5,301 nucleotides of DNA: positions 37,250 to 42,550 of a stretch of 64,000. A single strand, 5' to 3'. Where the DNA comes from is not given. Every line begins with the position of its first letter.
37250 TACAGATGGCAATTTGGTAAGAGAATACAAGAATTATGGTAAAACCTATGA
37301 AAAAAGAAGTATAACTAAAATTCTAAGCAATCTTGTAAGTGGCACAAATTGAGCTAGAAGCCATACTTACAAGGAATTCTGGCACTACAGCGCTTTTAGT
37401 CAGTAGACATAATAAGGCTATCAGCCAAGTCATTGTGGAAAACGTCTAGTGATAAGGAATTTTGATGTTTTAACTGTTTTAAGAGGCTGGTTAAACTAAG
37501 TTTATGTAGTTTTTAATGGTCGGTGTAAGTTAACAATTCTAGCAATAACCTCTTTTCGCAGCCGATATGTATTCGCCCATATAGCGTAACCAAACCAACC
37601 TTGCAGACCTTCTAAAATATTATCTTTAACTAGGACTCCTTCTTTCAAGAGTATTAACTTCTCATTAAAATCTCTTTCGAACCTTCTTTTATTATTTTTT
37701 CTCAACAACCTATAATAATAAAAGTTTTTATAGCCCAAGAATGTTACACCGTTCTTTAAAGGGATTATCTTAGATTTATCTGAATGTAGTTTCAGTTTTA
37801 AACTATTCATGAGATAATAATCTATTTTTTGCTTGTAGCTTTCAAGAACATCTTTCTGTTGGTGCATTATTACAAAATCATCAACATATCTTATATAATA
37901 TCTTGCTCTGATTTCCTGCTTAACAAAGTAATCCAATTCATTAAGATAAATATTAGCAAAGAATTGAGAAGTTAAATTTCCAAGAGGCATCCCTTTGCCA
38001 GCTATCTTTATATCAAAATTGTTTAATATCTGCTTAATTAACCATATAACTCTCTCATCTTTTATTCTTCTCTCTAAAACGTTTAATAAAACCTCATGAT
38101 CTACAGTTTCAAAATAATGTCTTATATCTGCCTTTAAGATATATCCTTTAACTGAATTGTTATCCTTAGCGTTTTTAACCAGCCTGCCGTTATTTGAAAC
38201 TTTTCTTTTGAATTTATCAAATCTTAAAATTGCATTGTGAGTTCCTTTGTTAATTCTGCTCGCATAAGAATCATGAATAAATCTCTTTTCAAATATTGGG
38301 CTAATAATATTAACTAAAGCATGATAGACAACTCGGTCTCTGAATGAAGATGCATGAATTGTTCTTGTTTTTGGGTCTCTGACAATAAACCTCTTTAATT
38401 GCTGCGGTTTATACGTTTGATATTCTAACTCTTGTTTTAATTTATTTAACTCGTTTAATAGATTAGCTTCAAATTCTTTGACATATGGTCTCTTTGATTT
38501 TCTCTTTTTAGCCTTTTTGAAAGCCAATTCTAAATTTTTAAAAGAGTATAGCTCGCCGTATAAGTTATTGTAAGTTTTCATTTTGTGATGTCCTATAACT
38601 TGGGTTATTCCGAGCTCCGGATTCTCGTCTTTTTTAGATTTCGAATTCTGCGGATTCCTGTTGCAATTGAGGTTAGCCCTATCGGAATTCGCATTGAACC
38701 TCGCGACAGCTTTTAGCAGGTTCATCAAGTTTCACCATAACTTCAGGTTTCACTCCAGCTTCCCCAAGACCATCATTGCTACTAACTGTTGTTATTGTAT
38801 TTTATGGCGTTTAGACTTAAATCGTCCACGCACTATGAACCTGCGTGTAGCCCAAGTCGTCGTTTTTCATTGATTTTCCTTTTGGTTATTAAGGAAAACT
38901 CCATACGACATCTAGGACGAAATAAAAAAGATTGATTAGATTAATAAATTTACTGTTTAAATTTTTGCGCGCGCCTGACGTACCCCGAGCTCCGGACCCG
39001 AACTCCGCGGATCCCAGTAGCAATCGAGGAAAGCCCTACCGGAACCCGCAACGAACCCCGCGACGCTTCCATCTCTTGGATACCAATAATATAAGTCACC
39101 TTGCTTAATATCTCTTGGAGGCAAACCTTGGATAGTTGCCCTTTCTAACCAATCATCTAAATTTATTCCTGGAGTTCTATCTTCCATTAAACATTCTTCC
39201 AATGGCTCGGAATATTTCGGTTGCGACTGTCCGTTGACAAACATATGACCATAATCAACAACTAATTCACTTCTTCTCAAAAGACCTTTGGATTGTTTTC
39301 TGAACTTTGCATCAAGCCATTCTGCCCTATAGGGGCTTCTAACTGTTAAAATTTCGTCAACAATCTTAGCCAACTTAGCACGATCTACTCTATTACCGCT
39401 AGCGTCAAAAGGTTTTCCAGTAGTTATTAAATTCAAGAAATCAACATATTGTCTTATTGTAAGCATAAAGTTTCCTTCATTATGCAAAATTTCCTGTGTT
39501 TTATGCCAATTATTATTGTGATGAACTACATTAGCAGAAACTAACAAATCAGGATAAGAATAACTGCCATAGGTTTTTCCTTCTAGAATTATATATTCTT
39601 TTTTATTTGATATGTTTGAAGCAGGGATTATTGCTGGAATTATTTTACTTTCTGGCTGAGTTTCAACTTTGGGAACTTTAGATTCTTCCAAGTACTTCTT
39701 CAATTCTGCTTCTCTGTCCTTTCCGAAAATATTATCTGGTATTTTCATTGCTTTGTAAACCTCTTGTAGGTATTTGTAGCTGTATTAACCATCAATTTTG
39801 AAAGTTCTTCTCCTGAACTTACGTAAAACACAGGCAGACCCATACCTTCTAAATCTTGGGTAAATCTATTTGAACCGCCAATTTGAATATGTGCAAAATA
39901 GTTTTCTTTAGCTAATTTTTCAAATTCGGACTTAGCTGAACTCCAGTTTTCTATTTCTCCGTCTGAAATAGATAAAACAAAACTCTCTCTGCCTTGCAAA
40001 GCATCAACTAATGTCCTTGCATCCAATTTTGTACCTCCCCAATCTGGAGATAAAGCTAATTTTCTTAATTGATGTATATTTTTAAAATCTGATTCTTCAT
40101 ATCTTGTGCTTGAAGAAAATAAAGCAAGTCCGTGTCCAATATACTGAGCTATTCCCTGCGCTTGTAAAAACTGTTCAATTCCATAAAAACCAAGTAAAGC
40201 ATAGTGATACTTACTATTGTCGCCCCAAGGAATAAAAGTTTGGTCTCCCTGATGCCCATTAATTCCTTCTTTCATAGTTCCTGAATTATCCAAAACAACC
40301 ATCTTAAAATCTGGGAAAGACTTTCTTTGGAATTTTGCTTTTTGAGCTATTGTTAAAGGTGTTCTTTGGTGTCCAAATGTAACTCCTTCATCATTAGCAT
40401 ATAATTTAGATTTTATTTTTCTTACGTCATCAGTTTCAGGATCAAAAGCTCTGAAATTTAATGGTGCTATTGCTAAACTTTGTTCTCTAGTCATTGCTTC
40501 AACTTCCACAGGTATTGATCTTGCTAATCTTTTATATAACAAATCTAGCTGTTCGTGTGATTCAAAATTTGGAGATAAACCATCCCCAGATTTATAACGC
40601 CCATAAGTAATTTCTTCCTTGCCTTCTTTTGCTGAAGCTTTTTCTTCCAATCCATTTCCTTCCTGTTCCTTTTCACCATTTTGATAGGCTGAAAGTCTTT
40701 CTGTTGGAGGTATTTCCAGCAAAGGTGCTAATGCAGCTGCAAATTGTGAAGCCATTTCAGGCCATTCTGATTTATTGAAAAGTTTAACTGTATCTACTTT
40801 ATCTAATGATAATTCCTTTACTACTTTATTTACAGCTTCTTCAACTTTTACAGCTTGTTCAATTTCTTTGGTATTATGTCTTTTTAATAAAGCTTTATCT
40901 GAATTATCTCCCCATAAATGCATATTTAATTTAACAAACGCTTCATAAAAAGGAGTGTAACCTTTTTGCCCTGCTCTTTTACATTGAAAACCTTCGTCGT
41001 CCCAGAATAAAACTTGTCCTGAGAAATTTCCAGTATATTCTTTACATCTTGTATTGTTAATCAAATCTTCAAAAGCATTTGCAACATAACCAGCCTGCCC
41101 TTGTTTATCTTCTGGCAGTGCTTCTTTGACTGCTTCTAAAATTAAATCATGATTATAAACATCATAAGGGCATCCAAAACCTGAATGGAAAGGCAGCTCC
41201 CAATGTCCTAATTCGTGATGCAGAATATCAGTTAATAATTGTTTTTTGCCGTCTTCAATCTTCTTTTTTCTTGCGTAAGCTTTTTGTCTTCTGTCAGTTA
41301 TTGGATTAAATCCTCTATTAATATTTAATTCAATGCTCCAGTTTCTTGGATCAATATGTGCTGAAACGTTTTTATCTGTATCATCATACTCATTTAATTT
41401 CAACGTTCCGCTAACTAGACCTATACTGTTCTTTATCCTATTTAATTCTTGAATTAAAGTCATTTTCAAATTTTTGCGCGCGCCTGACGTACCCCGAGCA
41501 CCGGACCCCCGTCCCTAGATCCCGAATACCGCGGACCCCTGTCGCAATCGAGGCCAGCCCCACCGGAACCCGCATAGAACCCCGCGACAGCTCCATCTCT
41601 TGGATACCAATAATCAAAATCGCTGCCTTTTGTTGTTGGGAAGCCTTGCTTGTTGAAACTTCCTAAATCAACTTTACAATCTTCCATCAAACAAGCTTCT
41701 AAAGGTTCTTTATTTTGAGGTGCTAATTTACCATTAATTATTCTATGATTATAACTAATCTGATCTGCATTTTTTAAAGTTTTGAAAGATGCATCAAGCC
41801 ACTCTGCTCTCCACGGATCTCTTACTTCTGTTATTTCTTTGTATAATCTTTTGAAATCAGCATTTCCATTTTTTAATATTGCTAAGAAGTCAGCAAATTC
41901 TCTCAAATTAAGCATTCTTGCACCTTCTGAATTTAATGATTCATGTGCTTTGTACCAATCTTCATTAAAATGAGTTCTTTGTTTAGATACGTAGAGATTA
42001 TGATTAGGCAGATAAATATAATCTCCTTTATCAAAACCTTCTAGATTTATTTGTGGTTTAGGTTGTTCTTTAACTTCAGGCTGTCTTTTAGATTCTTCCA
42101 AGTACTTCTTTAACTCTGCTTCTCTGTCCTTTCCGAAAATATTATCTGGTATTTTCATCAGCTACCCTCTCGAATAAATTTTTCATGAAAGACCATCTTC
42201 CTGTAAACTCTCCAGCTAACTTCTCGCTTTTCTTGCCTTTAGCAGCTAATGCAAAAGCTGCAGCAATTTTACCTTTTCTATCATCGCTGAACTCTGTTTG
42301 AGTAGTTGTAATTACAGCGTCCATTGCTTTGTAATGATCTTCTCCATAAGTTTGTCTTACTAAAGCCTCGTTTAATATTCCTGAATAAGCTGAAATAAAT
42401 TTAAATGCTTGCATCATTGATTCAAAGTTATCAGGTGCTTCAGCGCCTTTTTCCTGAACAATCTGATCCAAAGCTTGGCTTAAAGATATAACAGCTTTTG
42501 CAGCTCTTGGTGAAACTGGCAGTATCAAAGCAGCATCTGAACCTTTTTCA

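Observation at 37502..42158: Complete diversity-generating retroelement: one template repeat, two variable repeats, adenine-specific differences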

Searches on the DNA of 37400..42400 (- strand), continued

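Call 101: search_with_rna_model(model_id=R1, sources=[L081, L082, L083], max_evalue=0.01)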
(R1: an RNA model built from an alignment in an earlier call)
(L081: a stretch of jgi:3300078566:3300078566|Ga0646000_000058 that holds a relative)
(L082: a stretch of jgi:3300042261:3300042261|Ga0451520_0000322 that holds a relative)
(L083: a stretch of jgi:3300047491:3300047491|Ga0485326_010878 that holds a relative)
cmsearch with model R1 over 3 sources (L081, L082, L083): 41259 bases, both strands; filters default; matches with E-value up to 0.01: 2.
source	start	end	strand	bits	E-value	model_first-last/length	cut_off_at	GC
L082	10760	10904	+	112.2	4.2e-24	1-146/146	no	0.34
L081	10527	10656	+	78.8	2e-16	1-146/146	no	0.37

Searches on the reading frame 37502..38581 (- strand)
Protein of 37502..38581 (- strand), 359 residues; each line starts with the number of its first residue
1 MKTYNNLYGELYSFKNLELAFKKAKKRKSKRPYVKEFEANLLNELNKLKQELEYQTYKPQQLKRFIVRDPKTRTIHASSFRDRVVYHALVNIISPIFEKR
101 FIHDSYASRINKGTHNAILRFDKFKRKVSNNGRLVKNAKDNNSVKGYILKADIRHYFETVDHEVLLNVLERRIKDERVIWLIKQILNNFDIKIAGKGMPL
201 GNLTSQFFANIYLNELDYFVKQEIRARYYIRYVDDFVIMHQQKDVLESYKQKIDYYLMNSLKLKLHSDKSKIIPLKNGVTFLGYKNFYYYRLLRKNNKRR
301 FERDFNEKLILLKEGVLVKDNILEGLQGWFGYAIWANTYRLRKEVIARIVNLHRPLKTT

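Call 12: search_protein_families(library=pfam, proteins=[window:37502-38581:-], max_evalue=0.01)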
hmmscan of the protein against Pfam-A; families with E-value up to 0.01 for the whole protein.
window:37502-38581:- (359 aa): 1 family
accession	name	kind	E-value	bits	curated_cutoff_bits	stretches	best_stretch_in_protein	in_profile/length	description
PF00078.32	RVT_1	-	1.8e-20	73.9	29.6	1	71-285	8-204/205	Reverse transcriptase (RNA-dependent DNA polymerase)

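Call 21: find_homologous_proteins(query=window:37502-38581:-)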
Query window:37502-38581:- (359 aa): 7990 proteins with E <= 0.001 among 8000 candidates; the best 120 are listed.
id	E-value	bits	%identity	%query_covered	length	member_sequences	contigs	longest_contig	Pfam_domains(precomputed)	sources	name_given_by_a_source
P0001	8.2e-232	786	100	100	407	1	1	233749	PF00078.33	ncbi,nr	ncbi:MAG: reverse transcriptase domain-containing protein [Candidatus Nanoarchaeia archaeon]|nr:reve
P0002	2.3e-181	621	79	97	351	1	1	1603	PF00078.33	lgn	-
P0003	7.8e-180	615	78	97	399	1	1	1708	PF00078.33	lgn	-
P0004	1.3e-156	539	70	96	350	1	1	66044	PF00078.33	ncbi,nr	ncbi:MAG: reverse transcriptase/maturase family protein [Candidatus Nanoarchaeia archaeon]|nr:revers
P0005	3.3e-154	531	69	97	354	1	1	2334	PF00078.33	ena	-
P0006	5.9e-153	527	68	97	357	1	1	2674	PF00078.33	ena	-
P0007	8.0e-153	527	67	97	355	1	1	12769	PF00078.33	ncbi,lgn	-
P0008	1.1e-152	526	68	98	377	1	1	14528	PF00078.33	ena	-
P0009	8.0e-152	523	67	97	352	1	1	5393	PF00078.33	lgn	-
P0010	1.0e-151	523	68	96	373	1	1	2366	PF00078.33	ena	-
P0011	1.7e-150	519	66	97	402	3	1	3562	PF00078.33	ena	-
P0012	1.7e-150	519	68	99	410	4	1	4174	PF00078.33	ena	-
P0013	2.6e-150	518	67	98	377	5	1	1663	PF00078.33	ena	-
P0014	9.1e-150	517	65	97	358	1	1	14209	PF00078.33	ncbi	-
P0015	1.5e-148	513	67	96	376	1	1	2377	PF00078.33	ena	-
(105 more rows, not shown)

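Call 23: find_related_loci(query=A2, collection=genome_contigs, flank=8000)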
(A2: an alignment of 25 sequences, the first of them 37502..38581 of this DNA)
Query A2 (359 aa) in genome_contigs; peptide patterns used: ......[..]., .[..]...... (x = any residue, [..] = any of these).
600 stretches matched a pattern (row limit reached: there are more); 593 encode a relative of the query (tblastn E <= 1e-3); the best 80 are kept; 80 distinct loci.
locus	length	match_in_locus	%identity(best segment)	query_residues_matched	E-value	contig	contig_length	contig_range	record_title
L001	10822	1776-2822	66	1-350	9e-153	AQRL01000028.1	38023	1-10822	Nanoarchaeota archaeon SCGC AAA011-G17 A11G17DRAFT_contig_10_0.11_C, whole genome shotgun sequence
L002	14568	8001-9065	60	1-354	5e-145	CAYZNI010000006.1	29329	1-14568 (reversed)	MAG TPA_asm: Candidatus Woesearchaeota archaeon isolate SRP173033_co2_255 genome assembly, contig: NODE_517_length_29329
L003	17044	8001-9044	63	1-349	7e-143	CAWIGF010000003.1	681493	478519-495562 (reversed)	MAG: uncultured Candidatus Woesearchaeota archaeon isolate MFD03726.bin.1.7 genome assembly, contig: contig_99960, whole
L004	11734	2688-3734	63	1-349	3e-138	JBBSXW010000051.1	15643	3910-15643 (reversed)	MAG: Nanoarchaeota archaeon isolate H51-bin130_1 H51_bin130_1_000000000051, whole genome shotgun sequence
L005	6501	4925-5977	61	1-349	3e-136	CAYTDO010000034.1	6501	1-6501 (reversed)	MAG TPA_asm: uncultured Methanosarcinales archaeon isolate binchicken_co203_461 genome assembly, contig: k141_4251404, w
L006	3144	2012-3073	60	1-353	6e-141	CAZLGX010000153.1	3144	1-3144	MAG TPA_asm: uncultured Methanosarcinales archaeon isolate SRP269290_co3_950 genome assembly, contig: NODE_52038_length_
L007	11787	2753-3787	61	1-346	3e-135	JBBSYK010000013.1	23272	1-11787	MAG: Nanoarchaeota archaeon isolate H32-bin099_1 H32_bin099_1_000000000013, whole genome shotgun sequence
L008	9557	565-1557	59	6-348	4e-130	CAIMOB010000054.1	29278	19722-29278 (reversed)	uncultured archaeon isolate AlinenSediments_bin-2373 genome assembly, contig: bin-2373:54/60, whole genome shotgun seque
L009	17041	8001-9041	54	1-347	9e-126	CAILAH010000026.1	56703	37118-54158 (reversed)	uncultured Candidatus Micrarchaeota archaeon isolate AlinenSediments_bin-3077 genome assembly, contig: bin-3077:26/70, w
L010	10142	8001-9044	58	1-349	2e-125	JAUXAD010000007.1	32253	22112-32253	MAG: archaeon isolate CSMAG_2753 CSMAG_2753_k141_289585_length_32253_cov_11.2176, whole genome shotgun sequence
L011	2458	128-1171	56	1-349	2e-131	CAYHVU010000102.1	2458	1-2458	MAG TPA_asm: uncultured Methanosarcinales archaeon isolate ERP119705_co17_340 genome assembly, contig: NODE_100198_lengt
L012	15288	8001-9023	55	1-346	3e-124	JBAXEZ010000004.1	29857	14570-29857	MAG: archaeon isolate ELA258 MAG258_4, whole genome shotgun sequence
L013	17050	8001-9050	56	6-355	1e-123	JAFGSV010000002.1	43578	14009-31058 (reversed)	MAG: Candidatus Aenigmatarchaeota archaeon isolate Zod_Metabat.932 k87_1445799, whole genome shotgun sequence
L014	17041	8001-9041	53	1-349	9e-124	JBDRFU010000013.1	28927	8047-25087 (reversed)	MAG: Candidatus Aenigmatarchaeota archaeon isolate MEGAHIT-group-1.387 k141_2735244, whole genome shotgun sequence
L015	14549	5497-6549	53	1-352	3e-123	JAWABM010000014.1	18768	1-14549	MAG: Candidatus Aenigmatarchaeota archaeon isolate JZ-4_201808_bins_110 JZ-4_201808_bins_110_scaffold_14, whole genome s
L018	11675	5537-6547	55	6-345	9e-120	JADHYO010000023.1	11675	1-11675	MAG: Candidatus Aenigmatarchaeota archaeon isolate BS750m-G81 BS-750m-C10033, whole genome shotgun sequence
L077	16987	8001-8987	55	1-343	4e-111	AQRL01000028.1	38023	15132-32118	Nanoarchaeota archaeon SCGC AAA011-G17 A11G17DRAFT_contig_10_0.11_C, whole genome shotgun sequence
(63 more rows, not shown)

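Call 55: search_protein_families(library=pfam, proteins=[L013:7661-8014:+, L018:5182-5550:+], max_evalue=0.01)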
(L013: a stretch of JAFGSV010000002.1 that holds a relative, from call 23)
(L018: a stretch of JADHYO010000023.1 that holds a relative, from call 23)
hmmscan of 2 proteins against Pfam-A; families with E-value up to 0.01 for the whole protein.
L013:7661-8014:+ (117 aa): 3 families
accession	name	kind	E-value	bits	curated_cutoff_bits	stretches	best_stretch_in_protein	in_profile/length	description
PF22296.2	bAvd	-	1.9e-10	41.6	40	1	8-97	5-96/107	bAvd-like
PF05372.16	Delta_lysin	-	0.00014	21.5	25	1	12-24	11-23/25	Delta lysin family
PF05635.17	23S_rRNA_IVP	-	0.001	19.7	33.8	0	6-38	5-37/106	23S rRNA-intervening sequence protein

L018:5182-5550:+ (122 aa): 2 families
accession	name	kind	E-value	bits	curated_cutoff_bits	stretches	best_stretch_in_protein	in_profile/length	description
PF22296.2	bAvd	-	9.3e-13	49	40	1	5-99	2-98/107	bAvd-like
PF05635.17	23S_rRNA_IVP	-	0.0011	19.6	33.8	1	6-101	5-104/106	23S rRNA-intervening sequence protein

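Call 58: search_protein_families(library=pfam, proteins=[L077:11154-11480:-], max_evalue=0.01)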
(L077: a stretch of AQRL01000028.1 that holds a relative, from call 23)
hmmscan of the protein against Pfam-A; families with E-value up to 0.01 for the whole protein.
L077:11154-11480:- (109 aa): 1 family
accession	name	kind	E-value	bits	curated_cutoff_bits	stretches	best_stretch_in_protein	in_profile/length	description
PF05635.17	23S_rRNA_IVP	-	3.5e-36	124.1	33.8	1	2-105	1-104/106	23S rRNA-intervening sequence protein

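Call 79: search_protein_families(library=ncbifam, proteins=[window:37502-38581:-], max_evalue=0.01)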
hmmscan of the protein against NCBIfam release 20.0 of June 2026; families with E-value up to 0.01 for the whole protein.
window:37502-38581:- (359 aa): 5 families
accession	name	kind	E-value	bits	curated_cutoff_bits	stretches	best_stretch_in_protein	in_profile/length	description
TIGR04416.1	group_II_RT_mat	equivalog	3.6e-46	157.9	300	1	16-301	3-281/353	group II intron reverse transcriptase/maturase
NF041747.1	Drt3a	equivalog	1.3e-20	74.1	200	1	127-301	90-276/412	antiviral reverse transcriptase Drt3a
NF038233.2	retron_St85_RT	exception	9.4e-14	51.4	235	1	134-333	78-273/289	retron St85 family RNA-directed DNA polymerase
NF041746.1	Drt2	equivalog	1.7e-13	50.5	390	2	194-276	220-302/416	antiviral reverse transcriptase Drt2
TIGR04499.1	abortive_AbiA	subfamily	4.3e-09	35.7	250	1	135-270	135-288/615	AbiA family abortive infection protein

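Call 80: search_solved_structures(query=window:37502-38581:-, max_evalue=0.001, show_alignments=1)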
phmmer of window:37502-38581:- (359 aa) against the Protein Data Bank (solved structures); distinct sequences matched with E-value up to 0.001: 11.
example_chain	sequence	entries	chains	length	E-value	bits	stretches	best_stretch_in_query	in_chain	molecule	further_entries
8ub7_A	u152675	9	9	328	1.5e-41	145.9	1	2-341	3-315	Reverse transcriptase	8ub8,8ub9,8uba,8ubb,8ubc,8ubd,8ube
5hhj_A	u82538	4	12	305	4.3e-24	88.5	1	37-289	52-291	Retron-type reverse transcriptase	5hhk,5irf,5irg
5hhl_A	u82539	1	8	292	2.2e-23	86.2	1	5-289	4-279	Retron-type reverse transcriptase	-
7uim_D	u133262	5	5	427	6e-23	84.7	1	5-290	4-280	Group II intron reverse transcriptase/maturase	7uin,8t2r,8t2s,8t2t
6ar1_A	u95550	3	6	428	1.5e-18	70.3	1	51-285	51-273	GsI-IIC RT | Trt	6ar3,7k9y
5g2x_C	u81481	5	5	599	5.9e-17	65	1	44-222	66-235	GROUP II INTRON-ENCODED PROTEIN LTRA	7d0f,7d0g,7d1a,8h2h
6me0_C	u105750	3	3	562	1.1e-16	64.2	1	13-332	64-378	Maturase reverse transcriptase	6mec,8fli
8bgj_A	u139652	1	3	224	2.1e-11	46.8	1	138-265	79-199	RNA-directed DNA polymerase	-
7kft_D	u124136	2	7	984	3.3e-07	33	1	77-284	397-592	Cas6-RT-Cas1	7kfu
9z6y_A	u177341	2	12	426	1.8e-06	30.6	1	148-241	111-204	Drt3a reverse transcriptase protein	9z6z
9e8z_H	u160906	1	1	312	2.6e-05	26.7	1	133-333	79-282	Retron Ec83 reverse transcriptase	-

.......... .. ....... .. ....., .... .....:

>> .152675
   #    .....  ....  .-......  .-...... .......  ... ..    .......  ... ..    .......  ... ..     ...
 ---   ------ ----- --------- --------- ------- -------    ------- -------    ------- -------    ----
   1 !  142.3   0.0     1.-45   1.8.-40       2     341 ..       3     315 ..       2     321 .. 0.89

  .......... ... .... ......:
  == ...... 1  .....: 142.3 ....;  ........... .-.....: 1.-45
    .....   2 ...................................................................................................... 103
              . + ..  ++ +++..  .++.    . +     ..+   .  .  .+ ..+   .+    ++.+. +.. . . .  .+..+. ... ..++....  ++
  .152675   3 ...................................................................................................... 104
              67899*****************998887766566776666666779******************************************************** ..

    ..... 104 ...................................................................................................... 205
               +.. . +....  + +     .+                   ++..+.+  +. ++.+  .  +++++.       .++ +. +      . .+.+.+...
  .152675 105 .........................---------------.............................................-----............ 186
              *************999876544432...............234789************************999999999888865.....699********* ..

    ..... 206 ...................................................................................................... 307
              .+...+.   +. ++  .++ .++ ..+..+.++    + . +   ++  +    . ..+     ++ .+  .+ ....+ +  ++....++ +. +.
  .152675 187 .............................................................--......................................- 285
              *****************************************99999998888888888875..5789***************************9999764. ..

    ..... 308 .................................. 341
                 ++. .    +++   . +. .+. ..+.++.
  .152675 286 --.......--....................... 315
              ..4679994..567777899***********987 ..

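Call 99: find_encoding_contigs(protein=P0004, flank=8000, max_places=1)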
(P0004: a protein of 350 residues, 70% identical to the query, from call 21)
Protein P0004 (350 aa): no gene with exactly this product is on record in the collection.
